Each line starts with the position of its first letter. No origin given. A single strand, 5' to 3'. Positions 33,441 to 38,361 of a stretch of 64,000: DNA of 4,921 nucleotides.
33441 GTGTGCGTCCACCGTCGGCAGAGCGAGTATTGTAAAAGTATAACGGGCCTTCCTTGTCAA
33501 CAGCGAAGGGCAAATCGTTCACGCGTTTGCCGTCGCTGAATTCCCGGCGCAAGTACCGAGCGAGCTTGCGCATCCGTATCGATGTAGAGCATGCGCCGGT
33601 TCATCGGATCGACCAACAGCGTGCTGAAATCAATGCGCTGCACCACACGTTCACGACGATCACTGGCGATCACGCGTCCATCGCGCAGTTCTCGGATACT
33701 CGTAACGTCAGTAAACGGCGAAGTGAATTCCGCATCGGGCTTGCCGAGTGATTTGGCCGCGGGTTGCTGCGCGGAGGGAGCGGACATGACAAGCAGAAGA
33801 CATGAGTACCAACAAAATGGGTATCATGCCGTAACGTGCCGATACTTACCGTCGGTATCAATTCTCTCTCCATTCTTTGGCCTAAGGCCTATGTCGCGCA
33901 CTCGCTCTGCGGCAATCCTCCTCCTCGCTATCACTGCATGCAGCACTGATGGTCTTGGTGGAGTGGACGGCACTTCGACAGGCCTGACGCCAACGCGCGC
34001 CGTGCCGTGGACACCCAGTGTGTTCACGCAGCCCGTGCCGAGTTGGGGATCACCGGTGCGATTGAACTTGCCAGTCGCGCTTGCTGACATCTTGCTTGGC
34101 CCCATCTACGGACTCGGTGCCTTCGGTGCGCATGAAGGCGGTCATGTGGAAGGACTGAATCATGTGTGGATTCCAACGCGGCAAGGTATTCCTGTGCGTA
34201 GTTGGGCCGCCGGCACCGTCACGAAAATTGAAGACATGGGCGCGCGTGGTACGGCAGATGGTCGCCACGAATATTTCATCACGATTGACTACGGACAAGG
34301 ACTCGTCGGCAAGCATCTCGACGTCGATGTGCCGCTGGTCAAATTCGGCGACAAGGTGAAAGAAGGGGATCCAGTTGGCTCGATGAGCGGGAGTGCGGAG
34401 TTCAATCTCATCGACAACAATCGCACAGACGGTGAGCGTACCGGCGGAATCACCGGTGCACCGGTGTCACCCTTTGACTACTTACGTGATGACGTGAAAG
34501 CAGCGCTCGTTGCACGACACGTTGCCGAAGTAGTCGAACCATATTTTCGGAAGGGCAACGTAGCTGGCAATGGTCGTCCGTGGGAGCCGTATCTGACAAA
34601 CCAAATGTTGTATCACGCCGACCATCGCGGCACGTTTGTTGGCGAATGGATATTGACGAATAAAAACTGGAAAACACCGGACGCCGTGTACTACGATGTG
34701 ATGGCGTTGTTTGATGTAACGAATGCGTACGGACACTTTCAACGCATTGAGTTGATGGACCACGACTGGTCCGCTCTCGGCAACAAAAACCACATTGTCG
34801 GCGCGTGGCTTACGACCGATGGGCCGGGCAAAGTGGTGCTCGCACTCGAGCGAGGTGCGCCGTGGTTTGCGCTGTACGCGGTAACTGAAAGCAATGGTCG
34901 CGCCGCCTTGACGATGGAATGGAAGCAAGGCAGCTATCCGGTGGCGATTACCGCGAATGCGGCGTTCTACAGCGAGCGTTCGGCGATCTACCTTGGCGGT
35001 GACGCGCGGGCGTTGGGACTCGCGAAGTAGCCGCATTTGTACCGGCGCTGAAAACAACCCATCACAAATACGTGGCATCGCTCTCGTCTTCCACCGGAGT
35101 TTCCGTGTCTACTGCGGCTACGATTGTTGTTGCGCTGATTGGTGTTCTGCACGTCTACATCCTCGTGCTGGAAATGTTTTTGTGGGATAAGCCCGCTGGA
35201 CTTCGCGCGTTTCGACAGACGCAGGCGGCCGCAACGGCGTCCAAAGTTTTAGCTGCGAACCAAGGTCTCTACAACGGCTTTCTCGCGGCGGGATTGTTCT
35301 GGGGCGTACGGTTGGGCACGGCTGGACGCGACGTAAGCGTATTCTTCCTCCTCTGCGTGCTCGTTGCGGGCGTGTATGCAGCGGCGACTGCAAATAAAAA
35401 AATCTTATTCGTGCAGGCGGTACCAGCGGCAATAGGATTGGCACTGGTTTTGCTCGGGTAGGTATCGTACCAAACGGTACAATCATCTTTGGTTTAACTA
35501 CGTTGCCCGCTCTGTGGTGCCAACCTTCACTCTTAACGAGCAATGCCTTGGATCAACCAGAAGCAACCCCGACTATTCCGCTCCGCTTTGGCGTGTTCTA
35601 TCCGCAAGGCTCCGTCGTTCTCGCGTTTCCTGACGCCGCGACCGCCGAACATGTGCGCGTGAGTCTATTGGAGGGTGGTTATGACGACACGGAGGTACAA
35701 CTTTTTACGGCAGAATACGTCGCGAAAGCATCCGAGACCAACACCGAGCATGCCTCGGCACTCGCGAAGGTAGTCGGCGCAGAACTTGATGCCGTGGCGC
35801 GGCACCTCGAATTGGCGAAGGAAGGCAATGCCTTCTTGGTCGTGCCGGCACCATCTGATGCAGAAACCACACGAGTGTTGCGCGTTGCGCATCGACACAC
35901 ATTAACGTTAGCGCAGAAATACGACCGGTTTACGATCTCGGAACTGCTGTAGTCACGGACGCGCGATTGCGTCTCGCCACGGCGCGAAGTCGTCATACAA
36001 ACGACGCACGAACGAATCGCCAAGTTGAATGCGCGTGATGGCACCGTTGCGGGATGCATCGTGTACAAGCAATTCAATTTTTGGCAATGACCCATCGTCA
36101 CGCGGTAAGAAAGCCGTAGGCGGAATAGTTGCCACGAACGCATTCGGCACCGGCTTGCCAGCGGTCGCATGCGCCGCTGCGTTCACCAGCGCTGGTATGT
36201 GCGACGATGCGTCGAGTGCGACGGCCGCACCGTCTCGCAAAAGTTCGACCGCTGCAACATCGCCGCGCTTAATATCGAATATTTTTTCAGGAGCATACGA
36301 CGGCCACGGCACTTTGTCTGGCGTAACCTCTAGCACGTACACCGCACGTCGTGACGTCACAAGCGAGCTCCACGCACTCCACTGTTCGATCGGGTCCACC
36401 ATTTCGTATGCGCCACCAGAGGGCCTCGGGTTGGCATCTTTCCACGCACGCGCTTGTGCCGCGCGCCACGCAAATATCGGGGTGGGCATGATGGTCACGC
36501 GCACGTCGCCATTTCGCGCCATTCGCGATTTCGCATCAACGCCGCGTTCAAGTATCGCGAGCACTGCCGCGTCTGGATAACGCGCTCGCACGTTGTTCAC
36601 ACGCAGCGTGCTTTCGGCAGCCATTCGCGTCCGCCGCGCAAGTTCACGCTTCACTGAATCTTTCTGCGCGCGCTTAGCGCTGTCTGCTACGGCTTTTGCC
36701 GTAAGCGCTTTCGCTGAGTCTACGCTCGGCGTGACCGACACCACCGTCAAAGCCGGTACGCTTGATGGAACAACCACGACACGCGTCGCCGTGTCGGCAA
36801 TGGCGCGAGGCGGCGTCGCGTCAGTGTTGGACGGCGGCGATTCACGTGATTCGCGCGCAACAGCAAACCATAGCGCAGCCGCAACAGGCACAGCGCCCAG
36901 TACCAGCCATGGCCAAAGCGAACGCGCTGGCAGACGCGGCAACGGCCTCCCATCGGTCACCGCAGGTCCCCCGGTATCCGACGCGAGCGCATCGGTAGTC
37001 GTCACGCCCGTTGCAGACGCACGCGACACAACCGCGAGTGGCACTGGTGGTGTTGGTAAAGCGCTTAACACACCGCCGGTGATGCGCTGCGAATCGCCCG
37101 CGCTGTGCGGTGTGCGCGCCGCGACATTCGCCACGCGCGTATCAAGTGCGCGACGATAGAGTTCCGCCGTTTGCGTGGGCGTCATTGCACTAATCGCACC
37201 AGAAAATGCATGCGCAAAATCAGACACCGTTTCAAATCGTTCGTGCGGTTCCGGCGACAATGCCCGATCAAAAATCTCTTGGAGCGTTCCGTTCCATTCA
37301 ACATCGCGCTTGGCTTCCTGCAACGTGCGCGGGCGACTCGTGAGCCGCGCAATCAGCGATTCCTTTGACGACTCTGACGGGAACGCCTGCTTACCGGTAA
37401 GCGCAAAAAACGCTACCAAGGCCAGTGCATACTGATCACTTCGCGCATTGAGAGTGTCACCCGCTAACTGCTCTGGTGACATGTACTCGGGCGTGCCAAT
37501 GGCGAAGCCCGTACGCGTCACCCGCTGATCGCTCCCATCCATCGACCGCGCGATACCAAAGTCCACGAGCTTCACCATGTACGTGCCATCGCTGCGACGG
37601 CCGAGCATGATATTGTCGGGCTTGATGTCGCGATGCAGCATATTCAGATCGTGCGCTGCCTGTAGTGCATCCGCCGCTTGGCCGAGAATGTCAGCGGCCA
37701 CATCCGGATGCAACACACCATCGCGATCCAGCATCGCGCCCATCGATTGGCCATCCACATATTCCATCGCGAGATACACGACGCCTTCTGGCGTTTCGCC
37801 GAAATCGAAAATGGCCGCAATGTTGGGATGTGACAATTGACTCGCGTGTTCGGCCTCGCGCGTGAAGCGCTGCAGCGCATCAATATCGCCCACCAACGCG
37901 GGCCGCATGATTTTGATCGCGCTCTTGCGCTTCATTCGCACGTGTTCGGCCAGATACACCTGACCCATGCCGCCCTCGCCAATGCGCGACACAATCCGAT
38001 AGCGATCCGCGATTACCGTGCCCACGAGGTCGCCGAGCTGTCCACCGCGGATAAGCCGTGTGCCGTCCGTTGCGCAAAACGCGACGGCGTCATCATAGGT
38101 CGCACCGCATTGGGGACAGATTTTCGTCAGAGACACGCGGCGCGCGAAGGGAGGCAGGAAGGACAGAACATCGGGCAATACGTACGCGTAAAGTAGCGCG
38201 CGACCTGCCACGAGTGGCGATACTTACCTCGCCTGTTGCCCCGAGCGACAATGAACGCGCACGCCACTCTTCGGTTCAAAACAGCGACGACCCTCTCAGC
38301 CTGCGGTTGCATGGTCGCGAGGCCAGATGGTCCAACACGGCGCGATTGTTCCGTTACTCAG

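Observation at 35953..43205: Ser/Thr kinase-Sel1-triple-FHA trans-envelope signalling locus (top candidate for a new system)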

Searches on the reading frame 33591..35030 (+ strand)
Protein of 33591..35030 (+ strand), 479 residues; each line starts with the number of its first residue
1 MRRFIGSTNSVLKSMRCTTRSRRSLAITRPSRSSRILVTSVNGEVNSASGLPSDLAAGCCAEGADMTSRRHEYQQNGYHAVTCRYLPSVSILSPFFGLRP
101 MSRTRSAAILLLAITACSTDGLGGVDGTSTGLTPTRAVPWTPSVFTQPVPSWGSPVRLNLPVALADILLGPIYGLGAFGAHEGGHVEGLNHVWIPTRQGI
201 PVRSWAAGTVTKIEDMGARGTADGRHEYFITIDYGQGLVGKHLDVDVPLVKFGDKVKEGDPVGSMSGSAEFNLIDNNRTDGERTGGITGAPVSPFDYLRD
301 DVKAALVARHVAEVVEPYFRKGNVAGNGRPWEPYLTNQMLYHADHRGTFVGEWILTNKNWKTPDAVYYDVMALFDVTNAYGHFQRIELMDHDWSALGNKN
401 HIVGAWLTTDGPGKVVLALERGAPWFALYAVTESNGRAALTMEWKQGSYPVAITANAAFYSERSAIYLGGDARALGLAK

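Call 6: search_protein_families(library=pfam, proteins=[window:33591-35030:+], max_evalue=0.01)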
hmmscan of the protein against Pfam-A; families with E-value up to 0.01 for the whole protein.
window:33591-35030:+ (479 aa): 1 family
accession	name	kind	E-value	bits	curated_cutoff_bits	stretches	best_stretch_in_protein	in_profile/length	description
PF01551.29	Peptidase_M23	-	7.5e-06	26.5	28.7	1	194-267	8-74/96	Peptidase family M23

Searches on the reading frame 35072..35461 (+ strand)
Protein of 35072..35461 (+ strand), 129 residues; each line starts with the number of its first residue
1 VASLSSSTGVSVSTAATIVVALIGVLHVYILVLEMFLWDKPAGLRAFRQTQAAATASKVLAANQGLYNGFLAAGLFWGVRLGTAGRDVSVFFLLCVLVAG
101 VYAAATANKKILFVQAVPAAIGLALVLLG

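Call 6: search_protein_families(library=pfam, proteins=[window:35072-35461:+], max_evalue=0.01)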
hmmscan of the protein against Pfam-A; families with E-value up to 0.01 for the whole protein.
window:35072-35461:+ (129 aa): 1 family
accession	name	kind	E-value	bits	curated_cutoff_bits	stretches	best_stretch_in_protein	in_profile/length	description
PF06993.17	DUF1304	-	1.7e-39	134.7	26.9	1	22-127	2-110/110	Protein of unknown function (DUF1304)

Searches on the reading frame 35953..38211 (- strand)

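Call 4: search_protein_families(library=pfam, proteins=[window:35953-38211:-], max_evalue=0.1)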
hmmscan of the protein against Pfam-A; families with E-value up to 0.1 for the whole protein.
window:35953-38211:- (752 aa): 8 families
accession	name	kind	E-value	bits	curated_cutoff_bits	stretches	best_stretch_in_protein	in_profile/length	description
PF00069.31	Pkinase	-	1.1e-43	150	31.7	1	71-330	1-256/263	Protein kinase domain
PF07714.23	PK_Tyr_Ser-Thr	-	4.9e-24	85.5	23.1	1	73-325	3-248/258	Protein tyrosine and serine/threonine kinase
PF01636.29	APH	-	9.5e-08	32.5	23.2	1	79-189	7-110/239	Phosphotransferase enzyme family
PF17667.7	Pkinase_fungal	-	2.1e-05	23.9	24.1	1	181-252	297-368/387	Fungal protein kinase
PF10707.15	YrbL-PhoP_reg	-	0.02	15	31.5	1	96-217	25-151/185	PhoP regulatory network protein YrbL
PF24460.1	DUF7575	-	0.023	14.5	28.5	1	32-46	6-20/28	Domain of unknown function (DUF7575)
PF13240.11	Zn_Ribbon_1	-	0.046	14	25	1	32-46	2-16/23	zinc-ribbon domain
PF06293.20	Kdo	-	0.046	13.6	21.3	1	146-222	93-170/207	Lipopolysaccharide kinase (Kdo/WaaP) family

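Call 7: search_protein_families(library=ncbifam, proteins=[window:35953-38211:-], max_evalue=0.1)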
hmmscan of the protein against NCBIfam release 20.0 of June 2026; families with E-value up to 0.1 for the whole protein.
window:35953-38211:- (752 aa): 14 families
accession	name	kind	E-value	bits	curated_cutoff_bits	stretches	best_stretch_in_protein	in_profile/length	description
NF033483.0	PknB_PASTA_kin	equivalog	1.6e-78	265.2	450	1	64-373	2-303/563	Stk1 family PASTA domain-containing Ser/Thr kinase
NF052427.1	StpK7MSMEG_1200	equivalog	8.7e-54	183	900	1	70-350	8-279/601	serine/threonine protein kinase StpK7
TIGR03903.1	TOMM_kin_cyc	equivalog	3.2e-45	154.4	705.75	1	95-297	4-209/1267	TOMM system kinase/cyclase fusion protein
NF047741.1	antiphage_MADS6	equivalog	4.9e-44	150.9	460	2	170-350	299-471/612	methylation-associated defense system protein kinase MAD6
NF009651.0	PRK13184.1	equivalog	8.3e-35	120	839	1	69-336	2-287/932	serine/threonine-protein kinase PknD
NF053615.1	SerThrKinAfsKStmc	equivalog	2.4e-28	99.2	1300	1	71-364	15-303/809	protein serine/threonine kinase AfsK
NF038150.1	lanthi_synth_IV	equivalog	2.9e-26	92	650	1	65-373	185-490/851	class IV lanthionine synthetase LanL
NF033442.0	BREX_PglW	equivalog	8.7e-25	86.7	990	1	64-370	507-801/1391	BREX system serine/threonine kinase PglW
NF038151.1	lanthi_synth_III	equivalog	4.6e-15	55.1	575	1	70-285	221-438/833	class III lanthionine synthetase LanKC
NF058632.1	SerThrKinPrkT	equivalog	1.3e-10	40.9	280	1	64-219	16-163/322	serine/threonine protein kinase PrkT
NF043056.1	T4SS_LegK1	equivalog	5e-09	35.3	550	1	187-264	206-277/516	Dot/Icm T4SS effector kinase LegK1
TIGR03724.2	arch_bud32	equivalog_domain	1.1e-05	25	125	1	114-226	38-136/193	KEOPS complex kinase/ATPase Bud32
NF011463.0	PRK14879.1-4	equivalog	0.00018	21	188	1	89-222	39-161/237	Kae1-associated kinase Bud32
NF007174.0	PRK09605.1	equivalog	0.0043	15.6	447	1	114-226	381-478/535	bifunctional N(6)-L-threonylcarbamoyladenine synthase/serine/threonine protein kinase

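Call 95: search_protein_families(library=padloc, proteins=[window:35956-38136:-], max_evalue=0.001)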
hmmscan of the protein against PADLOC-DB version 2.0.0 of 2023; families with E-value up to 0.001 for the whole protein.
window:35956-38136:- (727 aa): 33 families (the best 25 are shown)
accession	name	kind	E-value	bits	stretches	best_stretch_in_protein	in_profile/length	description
PDLC04042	PD-T4-6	-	4.6e-81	270.7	1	40-322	5-280/292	-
PDLC04053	PD-T4-6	-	4.9e-81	270.6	1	44-330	9-287/311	-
PDLC04061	PD-T4-6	-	2.4e-78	262.9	1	39-482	11-431/510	-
PDLC04039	PD-T4-6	-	3.4e-74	248.5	1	38-441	9-382/458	-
PDLC04060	PD-T4-6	-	9.7e-73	243.7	1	38-311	2-266/486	-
PDLC04043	PD-T4-6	-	6.2e-72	241.1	1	42-500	13-427/452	-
PDLC04054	PD-T4-6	-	7.5e-72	240.6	1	39-346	6-307/347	-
PDLC04057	PD-T4-6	-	2.6e-63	212.6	1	38-317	2-273/443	-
PDLC04047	PD-T4-6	-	3.4e-62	208.4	1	40-315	6-273/327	-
PDLC04041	PD-T4-6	-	3e-61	206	1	42-333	26-312/443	-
PDLC04052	PD-T4-6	-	1.3e-60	204.1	1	41-343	6-307/496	-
PDLC04138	mad6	-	1.9e-55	187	1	42-301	49-301/659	mads_6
PDLC04048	PD-T4-6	-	5.4e-55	185.2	1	38-317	4-275/354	-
PDLC04040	PD-T4-6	-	4.3e-54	182.2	1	52-325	2-276/547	-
PDLC04064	PD-T4-6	-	9.4e-52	174.2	1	45-304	21-270/369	-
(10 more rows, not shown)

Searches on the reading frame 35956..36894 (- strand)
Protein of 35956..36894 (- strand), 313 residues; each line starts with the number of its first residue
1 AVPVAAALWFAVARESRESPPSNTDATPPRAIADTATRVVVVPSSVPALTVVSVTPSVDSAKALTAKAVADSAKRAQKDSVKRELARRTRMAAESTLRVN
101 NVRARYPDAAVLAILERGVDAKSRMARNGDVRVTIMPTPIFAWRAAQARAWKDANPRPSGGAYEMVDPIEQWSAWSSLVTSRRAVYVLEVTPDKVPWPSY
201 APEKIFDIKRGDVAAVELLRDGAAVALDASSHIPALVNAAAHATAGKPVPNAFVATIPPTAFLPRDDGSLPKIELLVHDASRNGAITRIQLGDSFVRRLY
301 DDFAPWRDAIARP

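Call 104: search_solved_structures(query=window:35956-36894:-, max_evalue=1)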
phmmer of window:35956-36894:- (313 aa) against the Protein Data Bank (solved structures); distinct sequences matched with E-value up to 1: 0.
